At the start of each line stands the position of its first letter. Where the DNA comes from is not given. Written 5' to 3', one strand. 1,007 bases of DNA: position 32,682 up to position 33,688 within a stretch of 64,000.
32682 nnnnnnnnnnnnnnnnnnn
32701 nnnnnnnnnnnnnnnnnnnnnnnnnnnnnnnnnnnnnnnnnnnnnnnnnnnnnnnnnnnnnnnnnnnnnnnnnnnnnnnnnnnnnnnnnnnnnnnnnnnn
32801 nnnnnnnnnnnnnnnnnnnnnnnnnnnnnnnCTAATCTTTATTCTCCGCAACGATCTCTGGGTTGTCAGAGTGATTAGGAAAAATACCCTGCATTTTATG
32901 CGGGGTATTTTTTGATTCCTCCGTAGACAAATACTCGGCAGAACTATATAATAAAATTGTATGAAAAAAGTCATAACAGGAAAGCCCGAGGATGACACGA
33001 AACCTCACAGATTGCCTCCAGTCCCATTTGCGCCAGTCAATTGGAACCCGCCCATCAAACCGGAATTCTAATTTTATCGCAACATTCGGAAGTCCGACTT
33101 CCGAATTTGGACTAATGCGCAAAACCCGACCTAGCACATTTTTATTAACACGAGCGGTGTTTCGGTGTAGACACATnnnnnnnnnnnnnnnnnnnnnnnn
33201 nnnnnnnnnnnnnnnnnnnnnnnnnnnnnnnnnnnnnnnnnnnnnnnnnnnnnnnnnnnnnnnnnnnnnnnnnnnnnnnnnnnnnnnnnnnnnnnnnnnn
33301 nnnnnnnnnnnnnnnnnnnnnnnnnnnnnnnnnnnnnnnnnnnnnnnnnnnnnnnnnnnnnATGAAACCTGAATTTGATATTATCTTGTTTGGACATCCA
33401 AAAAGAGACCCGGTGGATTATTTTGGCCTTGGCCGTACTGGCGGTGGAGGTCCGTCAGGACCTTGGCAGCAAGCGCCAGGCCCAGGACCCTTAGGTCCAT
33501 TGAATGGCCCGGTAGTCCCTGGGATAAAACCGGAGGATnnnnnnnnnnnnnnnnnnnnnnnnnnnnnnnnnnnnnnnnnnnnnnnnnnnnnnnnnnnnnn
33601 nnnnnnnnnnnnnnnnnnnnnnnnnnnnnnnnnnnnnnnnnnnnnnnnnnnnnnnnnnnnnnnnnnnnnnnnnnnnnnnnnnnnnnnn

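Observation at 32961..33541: Three tandem related small ORFs encoding Pro/Gly/Trp-rich peptides between the giant surface protein and the 16S rRNA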

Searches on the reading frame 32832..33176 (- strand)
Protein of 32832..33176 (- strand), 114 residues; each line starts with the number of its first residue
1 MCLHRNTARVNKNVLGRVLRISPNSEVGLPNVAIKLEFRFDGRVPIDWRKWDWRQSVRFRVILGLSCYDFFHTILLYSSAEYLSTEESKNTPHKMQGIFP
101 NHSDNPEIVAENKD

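Call 7: search_protein_families(library=pfam, proteins=[window:32832-33176:-], max_evalue=10)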
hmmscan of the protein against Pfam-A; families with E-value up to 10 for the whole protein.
window:32832-33176:- (114 aa): 0 families

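Call 8: search_protein_families(library=ncbifam, proteins=[window:32832-33176:-], max_evalue=10)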
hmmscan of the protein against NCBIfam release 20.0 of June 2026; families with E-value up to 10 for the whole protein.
window:32832-33176:- (114 aa): 0 families

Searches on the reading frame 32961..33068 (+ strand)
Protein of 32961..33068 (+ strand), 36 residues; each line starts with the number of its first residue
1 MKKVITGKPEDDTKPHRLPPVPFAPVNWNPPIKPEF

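Call 7: search_protein_families(library=pfam, proteins=[window:32961-33068:+], max_evalue=10)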
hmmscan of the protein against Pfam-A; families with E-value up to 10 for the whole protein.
seq(36 aa): 0 families

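Call 8: search_protein_families(library=ncbifam, proteins=[window:32961-33068:+], max_evalue=10)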
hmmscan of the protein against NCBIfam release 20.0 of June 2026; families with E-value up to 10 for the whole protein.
seq(36 aa): 0 families

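Call 11: find_encoding_contigs(protein=window:32961-33068:+, flank=5000)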
Protein seq(36 aa) (36 aa): no gene with exactly this product is on record in the collection.

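Call 69: search_protein_families(library=phrogs, proteins=[window:32961-33068:+], max_evalue=10)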
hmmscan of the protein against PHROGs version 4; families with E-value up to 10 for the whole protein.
seq(36 aa): 0 families

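Call 70: search_protein_families(library=padloc, proteins=[window:32961-33068:+], max_evalue=10)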
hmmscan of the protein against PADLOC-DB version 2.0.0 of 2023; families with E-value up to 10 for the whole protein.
seq(36 aa): 0 families

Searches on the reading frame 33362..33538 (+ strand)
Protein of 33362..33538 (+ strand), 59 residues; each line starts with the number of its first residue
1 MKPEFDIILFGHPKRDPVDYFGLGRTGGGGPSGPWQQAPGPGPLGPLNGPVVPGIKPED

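Call 7: search_protein_families(library=pfam, proteins=[window:33362-33538:+], max_evalue=10)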
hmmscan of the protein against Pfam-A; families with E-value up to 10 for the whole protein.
seq(59 aa): 0 families

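Call 8: search_protein_families(library=ncbifam, proteins=[window:33362-33538:+], max_evalue=10)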
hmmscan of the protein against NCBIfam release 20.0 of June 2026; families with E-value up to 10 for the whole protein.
seq(59 aa): 0 families

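Call 10: find_encoding_contigs(protein=window:33362-33538:+, flank=5000)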
Protein seq(59 aa) (59 aa): 1 contig read that carries it; 1 place shown.
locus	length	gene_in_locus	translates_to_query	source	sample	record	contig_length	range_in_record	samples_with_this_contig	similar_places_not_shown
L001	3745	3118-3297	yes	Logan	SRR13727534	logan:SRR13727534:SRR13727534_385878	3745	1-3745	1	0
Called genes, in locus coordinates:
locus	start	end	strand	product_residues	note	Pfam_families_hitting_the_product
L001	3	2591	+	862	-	?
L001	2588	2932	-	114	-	-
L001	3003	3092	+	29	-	-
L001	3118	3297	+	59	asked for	-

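Call 12: find_homologous_proteins(query=window:33362-33538:+, max_evalue=10)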
Query seq(59 aa) (59 aa): 1 proteins with E <= 10 among 1 candidates.
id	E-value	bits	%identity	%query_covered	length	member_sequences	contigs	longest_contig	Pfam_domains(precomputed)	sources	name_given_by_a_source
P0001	3.1e-32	128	100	100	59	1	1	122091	-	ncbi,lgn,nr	ncbi:MAG: hypothetical protein Q8O83_01735 [bacterium]|nr:hypothetical protein [bacterium]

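Call 21: search_protein_representatives(protein=window:33362-33538:+)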
Query: 59 residues. Proteins with E-value up to 0.001 (for the whole library): 3; up to 1e-10: 1; up to 1e-30: 1. The best 3 are listed.
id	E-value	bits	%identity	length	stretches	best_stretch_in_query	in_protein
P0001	9.8e-33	127.7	100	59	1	1-59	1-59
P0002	1.2e-06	44.9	41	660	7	8-39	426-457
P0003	2.9e-06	43.7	62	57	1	2-51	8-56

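Call 24: find_encoding_contigs(protein=P0003, flank=10000, max_places=10)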
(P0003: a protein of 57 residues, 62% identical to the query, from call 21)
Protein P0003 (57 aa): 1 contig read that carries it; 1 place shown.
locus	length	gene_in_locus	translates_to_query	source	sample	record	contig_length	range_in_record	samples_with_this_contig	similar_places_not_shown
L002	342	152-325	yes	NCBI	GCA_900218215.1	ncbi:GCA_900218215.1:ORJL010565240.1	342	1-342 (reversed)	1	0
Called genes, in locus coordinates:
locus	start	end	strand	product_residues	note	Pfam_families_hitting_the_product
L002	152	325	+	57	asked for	-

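Call 48: search_solved_structures(query=A4, max_evalue=10)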
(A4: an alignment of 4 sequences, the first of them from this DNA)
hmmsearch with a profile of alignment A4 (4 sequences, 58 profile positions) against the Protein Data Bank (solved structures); distinct sequences matched with E-value up to 10: 0.

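Call 55: predict_structure(alignment_id=A4)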
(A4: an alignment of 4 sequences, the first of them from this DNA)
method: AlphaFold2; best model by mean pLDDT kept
length: 59 residues; sequences in the alignment: 4
mean_pLDDT: 54.0   pTM: 0.11
mean pLDDT of the five models: 54.0, 50.4, 47.2, 46.9, 44.0
residues with pLDDT >= 90: 0; 70-90: 0; 50-70: 41; < 50: 18
segments of 3 or more residues with pLDDT < 50: 10-13, 15-17
pLDDT, mean of each block of 10 residues (from residue 1): 49 49 50 55 61 61
secondary structure, 60 per line:
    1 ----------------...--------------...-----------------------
elements in order:

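Call 69: search_protein_families(library=phrogs, proteins=[window:33362-33538:+], max_evalue=10)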
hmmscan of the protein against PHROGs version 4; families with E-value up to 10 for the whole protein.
seq(59 aa): 0 families

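Call 70: search_protein_families(library=padloc, proteins=[window:33362-33538:+], max_evalue=10)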
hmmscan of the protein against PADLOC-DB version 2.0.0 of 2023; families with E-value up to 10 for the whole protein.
seq(59 aa): 0 families
